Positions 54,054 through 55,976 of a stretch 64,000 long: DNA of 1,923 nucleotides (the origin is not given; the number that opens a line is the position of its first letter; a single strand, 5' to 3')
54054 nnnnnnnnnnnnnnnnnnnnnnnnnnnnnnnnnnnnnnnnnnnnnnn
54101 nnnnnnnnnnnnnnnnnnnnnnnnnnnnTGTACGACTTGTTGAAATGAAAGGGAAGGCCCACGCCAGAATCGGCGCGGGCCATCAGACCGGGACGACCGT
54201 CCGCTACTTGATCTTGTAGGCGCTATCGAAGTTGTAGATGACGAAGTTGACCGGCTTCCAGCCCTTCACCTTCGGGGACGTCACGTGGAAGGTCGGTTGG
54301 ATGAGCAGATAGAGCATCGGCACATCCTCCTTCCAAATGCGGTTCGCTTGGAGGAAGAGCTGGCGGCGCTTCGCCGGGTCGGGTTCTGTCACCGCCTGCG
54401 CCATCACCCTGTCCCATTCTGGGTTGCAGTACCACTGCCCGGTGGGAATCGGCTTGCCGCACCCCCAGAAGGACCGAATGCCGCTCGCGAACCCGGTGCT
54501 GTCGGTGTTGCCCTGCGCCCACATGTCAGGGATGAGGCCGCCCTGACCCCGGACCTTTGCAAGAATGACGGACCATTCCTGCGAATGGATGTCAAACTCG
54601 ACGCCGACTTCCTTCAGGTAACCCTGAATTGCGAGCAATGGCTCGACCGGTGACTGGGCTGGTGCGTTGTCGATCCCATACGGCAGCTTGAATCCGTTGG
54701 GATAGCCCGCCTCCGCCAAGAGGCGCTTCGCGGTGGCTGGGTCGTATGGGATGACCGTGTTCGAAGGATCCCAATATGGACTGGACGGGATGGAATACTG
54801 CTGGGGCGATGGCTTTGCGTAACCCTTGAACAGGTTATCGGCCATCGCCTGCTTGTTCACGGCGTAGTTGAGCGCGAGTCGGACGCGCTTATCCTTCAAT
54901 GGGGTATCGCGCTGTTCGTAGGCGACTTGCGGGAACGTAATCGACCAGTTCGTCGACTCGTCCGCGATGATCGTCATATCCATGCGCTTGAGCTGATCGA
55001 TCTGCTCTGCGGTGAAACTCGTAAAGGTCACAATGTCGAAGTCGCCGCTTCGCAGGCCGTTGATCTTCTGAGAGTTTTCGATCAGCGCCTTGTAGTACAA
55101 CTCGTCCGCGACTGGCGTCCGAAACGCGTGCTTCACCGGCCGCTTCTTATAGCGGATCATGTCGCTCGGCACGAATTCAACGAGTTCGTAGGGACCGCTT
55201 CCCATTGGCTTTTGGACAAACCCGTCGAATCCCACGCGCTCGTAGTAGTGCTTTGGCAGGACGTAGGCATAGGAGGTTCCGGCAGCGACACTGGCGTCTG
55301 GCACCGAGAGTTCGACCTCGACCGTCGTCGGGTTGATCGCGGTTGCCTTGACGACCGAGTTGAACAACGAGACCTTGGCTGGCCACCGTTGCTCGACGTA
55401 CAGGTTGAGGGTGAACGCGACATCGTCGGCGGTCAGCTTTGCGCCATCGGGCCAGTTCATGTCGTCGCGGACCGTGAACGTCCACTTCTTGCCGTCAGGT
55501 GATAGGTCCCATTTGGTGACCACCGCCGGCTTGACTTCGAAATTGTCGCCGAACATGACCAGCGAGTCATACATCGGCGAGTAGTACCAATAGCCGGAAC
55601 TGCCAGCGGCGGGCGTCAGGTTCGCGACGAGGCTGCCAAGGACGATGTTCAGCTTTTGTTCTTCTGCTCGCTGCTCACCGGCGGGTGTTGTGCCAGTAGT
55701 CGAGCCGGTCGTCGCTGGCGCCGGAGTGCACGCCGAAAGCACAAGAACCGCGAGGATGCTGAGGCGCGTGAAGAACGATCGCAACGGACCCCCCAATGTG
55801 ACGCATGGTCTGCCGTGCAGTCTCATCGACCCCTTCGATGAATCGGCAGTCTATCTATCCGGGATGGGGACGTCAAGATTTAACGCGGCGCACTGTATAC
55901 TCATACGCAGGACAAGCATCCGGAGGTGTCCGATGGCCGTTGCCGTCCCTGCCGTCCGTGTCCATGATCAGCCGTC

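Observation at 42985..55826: Duplicated SBP5 + N-extended SAM-methyltransferase cassette flanking a third methyltransferase, a HemY/CgoX-like FAD oxidase, DppBC permeases and a Gfo/Idh/MocA oxidoreductase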

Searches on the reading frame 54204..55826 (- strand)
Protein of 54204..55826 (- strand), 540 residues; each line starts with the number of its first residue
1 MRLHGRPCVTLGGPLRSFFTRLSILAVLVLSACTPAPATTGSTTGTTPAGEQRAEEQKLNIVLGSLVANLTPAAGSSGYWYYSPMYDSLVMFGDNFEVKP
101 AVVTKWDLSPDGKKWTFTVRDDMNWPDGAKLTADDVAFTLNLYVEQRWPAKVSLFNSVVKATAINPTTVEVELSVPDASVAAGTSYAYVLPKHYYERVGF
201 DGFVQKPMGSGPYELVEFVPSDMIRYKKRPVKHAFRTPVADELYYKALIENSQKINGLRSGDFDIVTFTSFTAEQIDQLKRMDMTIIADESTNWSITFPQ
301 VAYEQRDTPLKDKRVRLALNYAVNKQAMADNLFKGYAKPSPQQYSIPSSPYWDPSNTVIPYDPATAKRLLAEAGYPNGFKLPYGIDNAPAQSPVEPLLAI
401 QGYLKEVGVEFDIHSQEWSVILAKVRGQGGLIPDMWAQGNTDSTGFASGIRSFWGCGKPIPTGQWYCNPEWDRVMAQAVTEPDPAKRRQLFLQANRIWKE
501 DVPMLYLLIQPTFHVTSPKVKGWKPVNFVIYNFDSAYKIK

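Call 6: search_protein_families(library=pfam, proteins=[window:54204-55826:-], max_evalue=0.01)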
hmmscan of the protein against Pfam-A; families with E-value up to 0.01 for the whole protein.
window:54204-55826:- (540 aa): 1 family
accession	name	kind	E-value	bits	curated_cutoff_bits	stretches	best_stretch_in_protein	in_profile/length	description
PF00496.27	SBP_bac_5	-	6.5e-65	220.1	32.4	1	97-448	1-358/368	Bacterial extracellular solute-binding proteins, family 5 Middle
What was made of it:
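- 54204..55826 (-): SBP_C: family-5 solute-binding lipoprotein with an LSAC lipobox. It is an orphan, with no adjacent permease. PF00496 at E 6.5e-65 (call 6).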

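Call 7: search_protein_families(library=ncbifam, proteins=[window:54204-55826:-], max_evalue=0.001)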
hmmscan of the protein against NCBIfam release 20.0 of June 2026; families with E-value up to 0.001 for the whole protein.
window:54204-55826:- (540 aa): 11 families
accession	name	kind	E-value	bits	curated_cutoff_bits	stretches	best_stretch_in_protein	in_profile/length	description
NF011942.0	PRK15413.1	equivalog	1.1e-37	129.9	594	1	85-535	58-508/512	glutathione ABC transporter substrate-binding protein GsiB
NF045467.1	Opp4A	equivalog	1.9e-35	122.1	650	1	85-375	66-380/556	oligopeptide ABC transporter substrate-binding protein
TIGR02294.1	nickel_nikA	equivalog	2.4e-33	115.4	393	1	56-376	5-328/501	nickel ABC transporter substrate-binding protein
NF043070.1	DppA_dipep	equivalog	3.2e-31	108.5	1005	1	83-523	58-519/535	dipeptide ABC transporter periplasmic-binding protein DppA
NF045468.1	Opp5A_nikA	equivalog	1.8e-28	99.3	600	1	47-376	8-319/488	nickel ABC transporter substrate-binding protein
NF011689.0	PRK15109.1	equivalog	5.4e-25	88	560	1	70-510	47-510/547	ABC transporter substrate-binding protein SapA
NF011684.0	PRK15104.1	equivalog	2.3e-23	82.7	947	2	163-505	164-506/543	oligopeptide ABC transporter substrate-binding protein OppA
NF047575.1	opine_bind_CntA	exception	4.6e-22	78.3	800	1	58-376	38-361/535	staphylopine-dependent metal ABC transporter substrate-binding lipoprotein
NF007287.0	PRK09755.1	equivalog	2.1e-19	69.7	1098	2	159-531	157-524/535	ABC transporter substrate-binding protein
TIGR04028.1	SBP_KPN_01854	hypoth_equivalog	5e-18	64.9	468.5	1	95-378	41-334/509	TIGR04028 family ABC transporter substrate-binding protein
NF010149.0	PRK13626.1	equivalog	6.6e-08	31.6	476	1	86-217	151-275/552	HTH-type transcriptional regulator SgrR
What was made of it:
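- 54204..55826 (-): All NCBIfam equivalogs are far below cutoff (call 7).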

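Call 42: search_solved_structures(query=window:54204-55826:-, max_evalue=1e-10)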
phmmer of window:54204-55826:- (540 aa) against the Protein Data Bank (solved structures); distinct sequences matched with E-value up to 1e-10: 74 (the best 60 are shown).
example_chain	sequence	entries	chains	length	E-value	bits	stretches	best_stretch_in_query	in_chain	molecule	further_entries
8upi_A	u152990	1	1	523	2.1e-34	122.2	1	62-522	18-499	Peptide ABC transporter substrate-binding protein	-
7kz8_A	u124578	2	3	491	1.2e-33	119.7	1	74-521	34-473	Peptide/nickel transport system substrate-binding protein AapF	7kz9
1uqw_A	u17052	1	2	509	2.3e-33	118.8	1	85-523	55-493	PUTATIVE BINDING PROTEIN YLIB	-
5u4o_A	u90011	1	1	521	2.7e-32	115.2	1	25-522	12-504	ABC transporter substrate-binding protein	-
4ra1_A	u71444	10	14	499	8.7e-32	113.5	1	93-533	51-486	ABC transporter, substrate binding protein (Agrocinopines A and B) | ABC transporter substrate-binding protein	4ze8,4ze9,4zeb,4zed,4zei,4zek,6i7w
8cke_A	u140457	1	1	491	9.1e-32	113.5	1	93-533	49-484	ABC transporter substrate-binding protein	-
4zec_A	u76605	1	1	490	1.1e-31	113.2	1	93-533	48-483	ABC transporter, substrate binding protein (Agrocinopines A and B)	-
6ofq_A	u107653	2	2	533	1.4e-29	106.3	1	64-537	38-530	Heme-binding protein A / AI-2 binding protein A | Heme-binding protein A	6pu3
5f1q_A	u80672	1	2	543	2.1e-29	105.7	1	83-534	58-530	Periplasmic dipeptide transport protein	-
1dpp_A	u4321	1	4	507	2.2e-29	105.6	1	83-524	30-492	DIPEPTIDE BINDING PROTEIN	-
8z1z_F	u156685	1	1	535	2.7e-29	105.3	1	82-524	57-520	Dipeptide-binding protein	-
8z1y_F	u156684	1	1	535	2.7e-29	105.3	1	83-524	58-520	Dipeptide-binding protein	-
8ch1_A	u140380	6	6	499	1e-28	103.4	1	93-533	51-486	Agrocinopine utilization periplasmic binding protein AccA | AccA | ABC transporter substrate binding protein (Agrocinopine)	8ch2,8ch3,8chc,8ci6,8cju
1dpe_A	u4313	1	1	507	1.1e-28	103.3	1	83-524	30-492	DIPEPTIDE-BINDING PROTEIN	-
4oet_A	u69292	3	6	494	1.4e-28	103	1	60-376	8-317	Putative peptide ABC-transport system periplasmic peptide-binding protein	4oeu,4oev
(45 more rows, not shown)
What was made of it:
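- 54204..55826 (-): The best PDB relatives, at E about 1e-34, are a mix of peptide, GsiB, AccA and AapF binders (call 42).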
